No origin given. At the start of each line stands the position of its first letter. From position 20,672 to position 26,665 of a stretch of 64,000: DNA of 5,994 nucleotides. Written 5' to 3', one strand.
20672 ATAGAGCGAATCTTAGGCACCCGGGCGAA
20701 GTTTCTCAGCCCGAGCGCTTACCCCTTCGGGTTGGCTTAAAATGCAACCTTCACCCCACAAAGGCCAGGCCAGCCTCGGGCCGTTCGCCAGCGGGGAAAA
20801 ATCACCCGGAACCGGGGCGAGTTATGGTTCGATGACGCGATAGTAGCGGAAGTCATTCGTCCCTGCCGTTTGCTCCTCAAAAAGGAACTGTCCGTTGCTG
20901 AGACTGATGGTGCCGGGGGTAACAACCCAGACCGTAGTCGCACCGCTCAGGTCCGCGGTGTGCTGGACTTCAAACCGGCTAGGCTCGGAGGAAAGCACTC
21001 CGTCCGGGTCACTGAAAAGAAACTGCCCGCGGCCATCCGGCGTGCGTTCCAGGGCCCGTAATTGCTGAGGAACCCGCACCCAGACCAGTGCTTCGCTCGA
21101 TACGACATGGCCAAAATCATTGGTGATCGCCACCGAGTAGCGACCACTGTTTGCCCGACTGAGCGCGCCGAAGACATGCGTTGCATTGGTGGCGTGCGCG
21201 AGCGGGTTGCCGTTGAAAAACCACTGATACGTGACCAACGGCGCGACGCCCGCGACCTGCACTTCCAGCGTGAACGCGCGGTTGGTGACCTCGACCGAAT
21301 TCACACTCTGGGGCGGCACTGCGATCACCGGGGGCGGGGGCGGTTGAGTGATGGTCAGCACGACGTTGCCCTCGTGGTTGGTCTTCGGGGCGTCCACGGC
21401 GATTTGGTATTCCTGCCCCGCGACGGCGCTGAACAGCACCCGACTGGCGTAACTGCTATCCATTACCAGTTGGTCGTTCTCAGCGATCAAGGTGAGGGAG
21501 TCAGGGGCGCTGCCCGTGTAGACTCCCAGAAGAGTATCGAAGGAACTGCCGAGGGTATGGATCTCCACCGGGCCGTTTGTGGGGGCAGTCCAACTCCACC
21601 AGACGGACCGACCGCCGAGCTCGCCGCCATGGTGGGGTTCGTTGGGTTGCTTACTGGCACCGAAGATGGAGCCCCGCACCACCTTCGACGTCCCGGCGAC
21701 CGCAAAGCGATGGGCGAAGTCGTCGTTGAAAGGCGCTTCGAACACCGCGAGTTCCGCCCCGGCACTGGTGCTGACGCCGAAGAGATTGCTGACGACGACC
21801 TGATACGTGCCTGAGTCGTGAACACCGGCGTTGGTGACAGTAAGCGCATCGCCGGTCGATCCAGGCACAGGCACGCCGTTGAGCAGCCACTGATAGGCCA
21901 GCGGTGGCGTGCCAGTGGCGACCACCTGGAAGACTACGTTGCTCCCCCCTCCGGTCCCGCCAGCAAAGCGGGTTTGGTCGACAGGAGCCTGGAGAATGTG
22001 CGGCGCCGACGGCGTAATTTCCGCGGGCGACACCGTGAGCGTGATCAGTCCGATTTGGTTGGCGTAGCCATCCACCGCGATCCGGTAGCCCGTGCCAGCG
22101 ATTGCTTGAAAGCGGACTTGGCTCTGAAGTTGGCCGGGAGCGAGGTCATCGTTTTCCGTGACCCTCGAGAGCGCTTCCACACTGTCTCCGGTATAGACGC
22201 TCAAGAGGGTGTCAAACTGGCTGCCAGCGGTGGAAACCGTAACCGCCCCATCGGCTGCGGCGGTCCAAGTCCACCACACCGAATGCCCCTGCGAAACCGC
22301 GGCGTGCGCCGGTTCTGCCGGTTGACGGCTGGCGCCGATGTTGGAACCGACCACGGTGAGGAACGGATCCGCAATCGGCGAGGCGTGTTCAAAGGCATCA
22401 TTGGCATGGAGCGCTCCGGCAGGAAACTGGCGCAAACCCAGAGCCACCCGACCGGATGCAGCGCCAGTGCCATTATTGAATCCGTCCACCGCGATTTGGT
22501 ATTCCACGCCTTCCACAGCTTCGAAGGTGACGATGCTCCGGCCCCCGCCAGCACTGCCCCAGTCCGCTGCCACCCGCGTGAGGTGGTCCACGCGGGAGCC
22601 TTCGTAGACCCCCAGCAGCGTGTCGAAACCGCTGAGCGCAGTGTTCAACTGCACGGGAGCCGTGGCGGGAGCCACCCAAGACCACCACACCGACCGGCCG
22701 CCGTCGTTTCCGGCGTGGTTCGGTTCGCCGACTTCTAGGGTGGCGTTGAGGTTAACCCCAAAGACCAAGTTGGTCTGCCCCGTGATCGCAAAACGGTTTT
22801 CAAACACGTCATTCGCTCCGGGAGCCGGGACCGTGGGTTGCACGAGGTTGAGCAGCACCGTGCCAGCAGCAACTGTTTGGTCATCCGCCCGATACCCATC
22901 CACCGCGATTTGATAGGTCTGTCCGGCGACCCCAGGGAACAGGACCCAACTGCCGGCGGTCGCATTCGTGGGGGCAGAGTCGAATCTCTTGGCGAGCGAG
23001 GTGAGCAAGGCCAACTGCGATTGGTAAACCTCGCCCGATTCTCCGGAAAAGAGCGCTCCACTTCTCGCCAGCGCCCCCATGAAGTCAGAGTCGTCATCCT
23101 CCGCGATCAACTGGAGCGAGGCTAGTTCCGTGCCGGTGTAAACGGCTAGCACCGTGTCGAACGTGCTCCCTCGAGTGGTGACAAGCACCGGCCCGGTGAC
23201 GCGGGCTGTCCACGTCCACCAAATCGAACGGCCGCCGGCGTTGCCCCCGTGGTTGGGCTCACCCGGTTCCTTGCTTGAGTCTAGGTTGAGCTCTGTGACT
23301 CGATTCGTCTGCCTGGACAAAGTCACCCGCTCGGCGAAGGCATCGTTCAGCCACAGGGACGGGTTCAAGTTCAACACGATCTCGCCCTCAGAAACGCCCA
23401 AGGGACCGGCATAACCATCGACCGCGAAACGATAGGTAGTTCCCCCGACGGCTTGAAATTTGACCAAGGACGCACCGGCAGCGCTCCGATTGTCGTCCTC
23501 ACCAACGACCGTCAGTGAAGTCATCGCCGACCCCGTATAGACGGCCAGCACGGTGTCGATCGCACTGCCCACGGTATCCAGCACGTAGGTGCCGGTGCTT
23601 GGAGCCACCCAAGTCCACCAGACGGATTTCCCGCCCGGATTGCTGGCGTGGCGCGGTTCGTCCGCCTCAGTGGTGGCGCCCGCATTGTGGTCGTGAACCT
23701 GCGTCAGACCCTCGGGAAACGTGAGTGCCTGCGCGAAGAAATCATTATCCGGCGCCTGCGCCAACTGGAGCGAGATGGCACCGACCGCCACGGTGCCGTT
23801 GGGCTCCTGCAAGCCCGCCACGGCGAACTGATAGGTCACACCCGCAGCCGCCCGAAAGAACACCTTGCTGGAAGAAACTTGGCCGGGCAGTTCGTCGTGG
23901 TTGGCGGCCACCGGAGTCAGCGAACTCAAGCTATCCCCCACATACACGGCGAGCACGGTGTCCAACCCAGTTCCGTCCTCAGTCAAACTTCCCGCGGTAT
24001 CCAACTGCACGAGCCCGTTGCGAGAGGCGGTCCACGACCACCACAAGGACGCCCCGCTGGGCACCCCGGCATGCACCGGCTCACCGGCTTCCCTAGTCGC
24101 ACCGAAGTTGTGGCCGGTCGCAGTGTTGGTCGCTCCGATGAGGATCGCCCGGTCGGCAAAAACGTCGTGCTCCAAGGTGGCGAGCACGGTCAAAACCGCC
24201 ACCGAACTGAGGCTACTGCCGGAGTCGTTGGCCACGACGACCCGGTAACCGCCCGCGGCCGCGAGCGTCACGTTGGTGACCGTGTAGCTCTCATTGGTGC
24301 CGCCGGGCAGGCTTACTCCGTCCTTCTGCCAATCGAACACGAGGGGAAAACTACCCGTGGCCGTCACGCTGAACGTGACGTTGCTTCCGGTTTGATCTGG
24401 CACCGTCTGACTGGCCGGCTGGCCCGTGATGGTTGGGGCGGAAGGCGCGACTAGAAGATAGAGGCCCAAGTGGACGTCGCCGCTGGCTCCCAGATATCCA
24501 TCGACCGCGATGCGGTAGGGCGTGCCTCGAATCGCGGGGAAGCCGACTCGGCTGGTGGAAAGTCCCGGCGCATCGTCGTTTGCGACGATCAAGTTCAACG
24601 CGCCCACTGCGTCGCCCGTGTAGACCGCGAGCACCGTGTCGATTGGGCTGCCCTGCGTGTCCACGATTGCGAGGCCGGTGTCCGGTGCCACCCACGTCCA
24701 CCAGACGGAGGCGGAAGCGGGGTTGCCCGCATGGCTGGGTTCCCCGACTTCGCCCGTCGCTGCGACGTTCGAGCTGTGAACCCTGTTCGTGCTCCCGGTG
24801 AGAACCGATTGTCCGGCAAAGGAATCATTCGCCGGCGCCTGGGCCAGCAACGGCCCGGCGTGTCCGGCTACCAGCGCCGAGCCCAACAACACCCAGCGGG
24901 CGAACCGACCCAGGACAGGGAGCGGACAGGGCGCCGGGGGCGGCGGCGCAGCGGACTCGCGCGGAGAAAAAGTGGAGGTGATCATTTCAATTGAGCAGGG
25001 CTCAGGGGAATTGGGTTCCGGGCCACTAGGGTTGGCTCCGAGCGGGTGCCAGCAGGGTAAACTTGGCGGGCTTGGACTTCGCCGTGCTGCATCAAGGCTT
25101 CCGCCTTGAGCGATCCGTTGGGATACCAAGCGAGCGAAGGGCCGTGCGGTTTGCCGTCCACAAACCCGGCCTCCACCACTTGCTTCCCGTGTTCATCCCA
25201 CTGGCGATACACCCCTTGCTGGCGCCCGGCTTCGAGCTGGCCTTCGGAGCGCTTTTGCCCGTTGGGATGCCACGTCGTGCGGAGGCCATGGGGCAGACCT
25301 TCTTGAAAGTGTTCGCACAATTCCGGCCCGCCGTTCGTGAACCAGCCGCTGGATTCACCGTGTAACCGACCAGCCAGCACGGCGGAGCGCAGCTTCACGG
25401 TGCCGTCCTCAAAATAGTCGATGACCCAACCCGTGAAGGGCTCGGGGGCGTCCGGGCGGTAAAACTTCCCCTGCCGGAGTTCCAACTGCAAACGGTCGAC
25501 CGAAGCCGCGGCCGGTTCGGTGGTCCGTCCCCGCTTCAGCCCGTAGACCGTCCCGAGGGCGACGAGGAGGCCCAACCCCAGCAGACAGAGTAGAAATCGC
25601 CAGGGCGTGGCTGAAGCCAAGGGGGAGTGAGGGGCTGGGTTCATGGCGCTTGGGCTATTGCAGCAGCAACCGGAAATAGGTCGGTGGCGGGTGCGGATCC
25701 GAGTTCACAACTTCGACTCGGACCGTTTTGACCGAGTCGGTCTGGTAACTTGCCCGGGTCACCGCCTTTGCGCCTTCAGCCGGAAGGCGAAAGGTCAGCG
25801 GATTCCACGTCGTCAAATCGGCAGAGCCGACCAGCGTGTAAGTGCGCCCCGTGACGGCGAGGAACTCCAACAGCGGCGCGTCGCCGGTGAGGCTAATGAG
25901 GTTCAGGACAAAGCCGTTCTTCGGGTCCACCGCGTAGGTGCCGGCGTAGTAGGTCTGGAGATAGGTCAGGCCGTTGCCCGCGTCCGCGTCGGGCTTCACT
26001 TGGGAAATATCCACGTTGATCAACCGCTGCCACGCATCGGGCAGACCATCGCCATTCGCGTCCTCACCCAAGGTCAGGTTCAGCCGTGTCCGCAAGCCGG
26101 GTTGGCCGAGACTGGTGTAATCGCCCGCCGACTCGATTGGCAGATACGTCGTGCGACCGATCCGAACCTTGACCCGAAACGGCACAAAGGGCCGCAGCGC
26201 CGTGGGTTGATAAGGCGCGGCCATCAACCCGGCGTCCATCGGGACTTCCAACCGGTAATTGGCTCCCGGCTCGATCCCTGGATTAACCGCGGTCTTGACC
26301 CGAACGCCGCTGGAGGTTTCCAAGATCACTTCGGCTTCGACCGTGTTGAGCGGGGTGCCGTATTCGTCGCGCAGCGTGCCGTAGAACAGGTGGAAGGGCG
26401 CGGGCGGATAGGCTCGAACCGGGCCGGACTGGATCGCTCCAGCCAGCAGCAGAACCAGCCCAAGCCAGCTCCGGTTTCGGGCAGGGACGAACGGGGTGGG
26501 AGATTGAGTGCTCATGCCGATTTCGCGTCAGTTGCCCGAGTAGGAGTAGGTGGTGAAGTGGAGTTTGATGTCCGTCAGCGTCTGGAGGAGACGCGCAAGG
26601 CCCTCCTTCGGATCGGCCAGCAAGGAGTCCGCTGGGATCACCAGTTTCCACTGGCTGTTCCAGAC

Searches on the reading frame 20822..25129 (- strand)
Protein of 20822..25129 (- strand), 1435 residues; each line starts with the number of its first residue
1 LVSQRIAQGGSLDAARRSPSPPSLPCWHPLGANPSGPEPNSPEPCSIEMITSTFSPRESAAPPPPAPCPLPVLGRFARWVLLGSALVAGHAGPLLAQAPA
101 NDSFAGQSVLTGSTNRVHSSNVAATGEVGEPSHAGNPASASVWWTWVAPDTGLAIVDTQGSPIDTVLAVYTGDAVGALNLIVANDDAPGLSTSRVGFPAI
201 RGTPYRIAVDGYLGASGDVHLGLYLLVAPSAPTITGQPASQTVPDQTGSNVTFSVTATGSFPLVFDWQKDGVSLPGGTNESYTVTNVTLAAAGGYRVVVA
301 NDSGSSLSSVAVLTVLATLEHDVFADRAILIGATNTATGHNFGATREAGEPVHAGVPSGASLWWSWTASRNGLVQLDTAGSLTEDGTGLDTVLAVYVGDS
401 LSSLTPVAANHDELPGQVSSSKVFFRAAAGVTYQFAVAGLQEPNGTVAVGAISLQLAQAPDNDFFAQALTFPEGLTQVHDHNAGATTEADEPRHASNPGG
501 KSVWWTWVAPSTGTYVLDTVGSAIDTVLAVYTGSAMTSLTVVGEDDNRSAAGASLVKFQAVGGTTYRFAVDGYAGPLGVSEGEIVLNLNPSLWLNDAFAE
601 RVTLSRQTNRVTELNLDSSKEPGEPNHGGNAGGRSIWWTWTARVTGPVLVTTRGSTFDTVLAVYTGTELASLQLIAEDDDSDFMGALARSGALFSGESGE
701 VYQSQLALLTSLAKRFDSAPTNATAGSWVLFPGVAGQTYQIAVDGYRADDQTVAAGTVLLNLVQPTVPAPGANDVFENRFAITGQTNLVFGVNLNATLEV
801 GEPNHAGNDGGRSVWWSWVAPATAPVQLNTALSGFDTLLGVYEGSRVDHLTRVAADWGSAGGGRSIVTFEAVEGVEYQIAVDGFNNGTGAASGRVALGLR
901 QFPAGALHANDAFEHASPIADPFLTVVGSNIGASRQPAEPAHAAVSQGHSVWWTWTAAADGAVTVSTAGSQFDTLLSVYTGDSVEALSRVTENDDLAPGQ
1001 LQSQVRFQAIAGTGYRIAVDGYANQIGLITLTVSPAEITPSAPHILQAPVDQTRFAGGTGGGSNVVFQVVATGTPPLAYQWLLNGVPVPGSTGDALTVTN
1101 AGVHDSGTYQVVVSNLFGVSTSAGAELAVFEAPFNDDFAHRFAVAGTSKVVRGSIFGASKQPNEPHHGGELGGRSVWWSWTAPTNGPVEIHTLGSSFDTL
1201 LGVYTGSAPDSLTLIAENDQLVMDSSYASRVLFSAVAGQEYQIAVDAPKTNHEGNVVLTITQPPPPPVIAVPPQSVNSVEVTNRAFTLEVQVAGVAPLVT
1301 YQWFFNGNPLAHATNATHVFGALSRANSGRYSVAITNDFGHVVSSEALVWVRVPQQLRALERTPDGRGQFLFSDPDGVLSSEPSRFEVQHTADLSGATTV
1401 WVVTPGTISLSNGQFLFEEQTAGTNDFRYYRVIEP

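Call 7: search_protein_families(library=pfam, proteins=[window:20822-25129:-], max_evalue=0.01)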
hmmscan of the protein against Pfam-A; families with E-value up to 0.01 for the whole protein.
window:20822-25129:- (1435 aa): 6 families
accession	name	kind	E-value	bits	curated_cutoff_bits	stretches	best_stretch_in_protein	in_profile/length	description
PF13927.12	Ig_3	-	1.2e-22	80.6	30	3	1062-1115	16-78/78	Immunoglobulin domain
PF07679.22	I-set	-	8.4e-16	58.3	23.7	2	1062-1128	15-89/90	Immunoglobulin I-set domain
PF13895.12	Ig_2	-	2.9e-12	47.1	27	1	1071-1122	23-72/79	Immunoglobulin domain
PF06832.18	BiPBP_C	-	4.4e-11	43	26.8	0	1264-1342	9-85/90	Penicillin-Binding Protein C-terminus Family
PF04151.21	PPC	-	8.2e-08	33.5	25.9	0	951-1021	3-70/70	Bacterial pre-peptidase C-terminal domain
PF00047.31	ig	-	0.0017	19.1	21.8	0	248-307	8-78/81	Immunoglobulin domain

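Call 90: search_protein_families(library=ncbifam, proteins=[window:20822-25129:-], max_evalue=0.01)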
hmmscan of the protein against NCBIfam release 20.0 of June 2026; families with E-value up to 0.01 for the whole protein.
window:20822-25129:- (1435 aa): 1 family
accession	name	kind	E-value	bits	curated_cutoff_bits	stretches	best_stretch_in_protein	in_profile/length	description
TIGR05002.1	NxxGxxAF_repeat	domain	0.0038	17.1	50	0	380-416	19-55/57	choice-of-anchor tandem repeat NxxGxxAF-containing protein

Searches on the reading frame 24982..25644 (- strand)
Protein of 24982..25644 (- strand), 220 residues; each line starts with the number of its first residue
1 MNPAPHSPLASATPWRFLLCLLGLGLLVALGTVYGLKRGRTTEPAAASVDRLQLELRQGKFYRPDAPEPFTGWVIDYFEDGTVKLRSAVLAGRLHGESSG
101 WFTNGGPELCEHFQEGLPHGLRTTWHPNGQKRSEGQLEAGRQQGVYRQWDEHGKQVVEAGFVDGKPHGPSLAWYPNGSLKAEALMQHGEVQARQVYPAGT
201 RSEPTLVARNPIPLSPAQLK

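Call 7: search_protein_families(library=pfam, proteins=[window:24982-25644:-], max_evalue=0.01)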
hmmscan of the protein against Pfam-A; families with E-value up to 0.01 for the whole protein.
window:24982-25644:- (220 aa): 2 families
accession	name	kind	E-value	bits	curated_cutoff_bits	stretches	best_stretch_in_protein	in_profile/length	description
PF07661.19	MORN_2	-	5e-11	42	29.6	0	119-136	2-19/22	MORN repeat variant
PF07202.18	Tcp10_C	-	0.0042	17.1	36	0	118-132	19-33/35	T-complex protein 10 C-terminus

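Call 90: search_protein_families(library=ncbifam, proteins=[window:24982-25644:-], max_evalue=0.01)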
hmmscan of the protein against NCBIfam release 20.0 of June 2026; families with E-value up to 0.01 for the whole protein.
window:24982-25644:- (220 aa): 1 family
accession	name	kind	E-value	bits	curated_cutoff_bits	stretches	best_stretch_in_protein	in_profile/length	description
NF046080.1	PID_CTERM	domain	0.0052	16.6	26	1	23-40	6-23/25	PID-CTERM protein-sorting domain-containing protein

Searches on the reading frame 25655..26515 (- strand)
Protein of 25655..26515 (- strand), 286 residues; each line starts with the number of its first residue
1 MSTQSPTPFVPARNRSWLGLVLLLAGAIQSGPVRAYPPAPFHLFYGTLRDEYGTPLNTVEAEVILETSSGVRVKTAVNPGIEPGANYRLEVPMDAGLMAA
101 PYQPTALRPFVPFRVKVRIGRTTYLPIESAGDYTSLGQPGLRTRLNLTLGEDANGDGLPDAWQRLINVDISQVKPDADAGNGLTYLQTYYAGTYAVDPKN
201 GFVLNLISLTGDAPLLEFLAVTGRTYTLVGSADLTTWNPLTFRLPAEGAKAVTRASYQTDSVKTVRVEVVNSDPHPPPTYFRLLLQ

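Call 7: search_protein_families(library=pfam, proteins=[window:25655-26515:-], max_evalue=0.01)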
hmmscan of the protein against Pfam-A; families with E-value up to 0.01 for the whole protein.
window:25655-26515:- (286 aa): 0 families

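Call 65: search_solved_structures(query=A3, max_evalue=10)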
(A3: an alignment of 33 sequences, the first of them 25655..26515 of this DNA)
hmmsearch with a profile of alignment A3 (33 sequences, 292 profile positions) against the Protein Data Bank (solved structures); distinct sequences matched with E-value up to 10: 34.
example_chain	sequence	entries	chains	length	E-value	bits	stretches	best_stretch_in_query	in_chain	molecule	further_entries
6ei6_A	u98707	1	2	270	0.016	17.1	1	206-268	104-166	Coiled-coil and C2 domain-containing protein 1-like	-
6sms_A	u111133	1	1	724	0.4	12.5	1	139-165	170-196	Vegetative Insecticidal Protein 1Ac from Bacillus Thuringiensis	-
6va7_A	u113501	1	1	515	0.43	12.4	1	114-171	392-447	Glucose-6-phosphate 1-dehydrogenase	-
2kxw_A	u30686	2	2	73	0.76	11.6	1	151-196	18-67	Calmodulin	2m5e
1s9a_A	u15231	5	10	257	0.76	11.6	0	31-66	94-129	Chlorocatechol 1,2-dioxygenase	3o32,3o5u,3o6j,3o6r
7sei_A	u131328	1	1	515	1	11.2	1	138-171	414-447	Glucose-6-phosphate 1-dehydrogenase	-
7seh_A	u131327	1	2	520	1.1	11.2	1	138-171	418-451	Glucose-6-phosphate 1-dehydrogenase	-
7zve_G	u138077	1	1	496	1.2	11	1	139-171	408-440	Glucose-6-phosphate 1-dehydrogenase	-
7zve_C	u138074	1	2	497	1.2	11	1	139-171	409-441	Glucose-6-phosphate 1-dehydrogenase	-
7zve_B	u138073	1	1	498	1.2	11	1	139-171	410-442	Glucose-6-phosphate 1-dehydrogenase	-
7zvd_N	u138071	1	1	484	1.2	11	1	139-171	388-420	Glucose-6-phosphate 1-dehydrogenase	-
7zve_D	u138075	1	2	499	1.2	11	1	139-171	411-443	Glucose-6-phosphate 1-dehydrogenase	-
7zve_E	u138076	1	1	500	1.2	11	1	139-171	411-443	Glucose-6-phosphate 1-dehydrogenase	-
7zve_A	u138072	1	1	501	1.2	11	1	139-171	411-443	Glucose-6-phosphate 1-dehydrogenase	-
7vur_A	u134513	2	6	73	1.2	11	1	150-196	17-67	AlleyCat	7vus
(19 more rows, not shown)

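Call 90: search_protein_families(library=ncbifam, proteins=[window:25655-26515:-], max_evalue=0.01)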
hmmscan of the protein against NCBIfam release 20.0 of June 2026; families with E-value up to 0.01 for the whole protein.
window:25655-26515:- (286 aa): 0 families
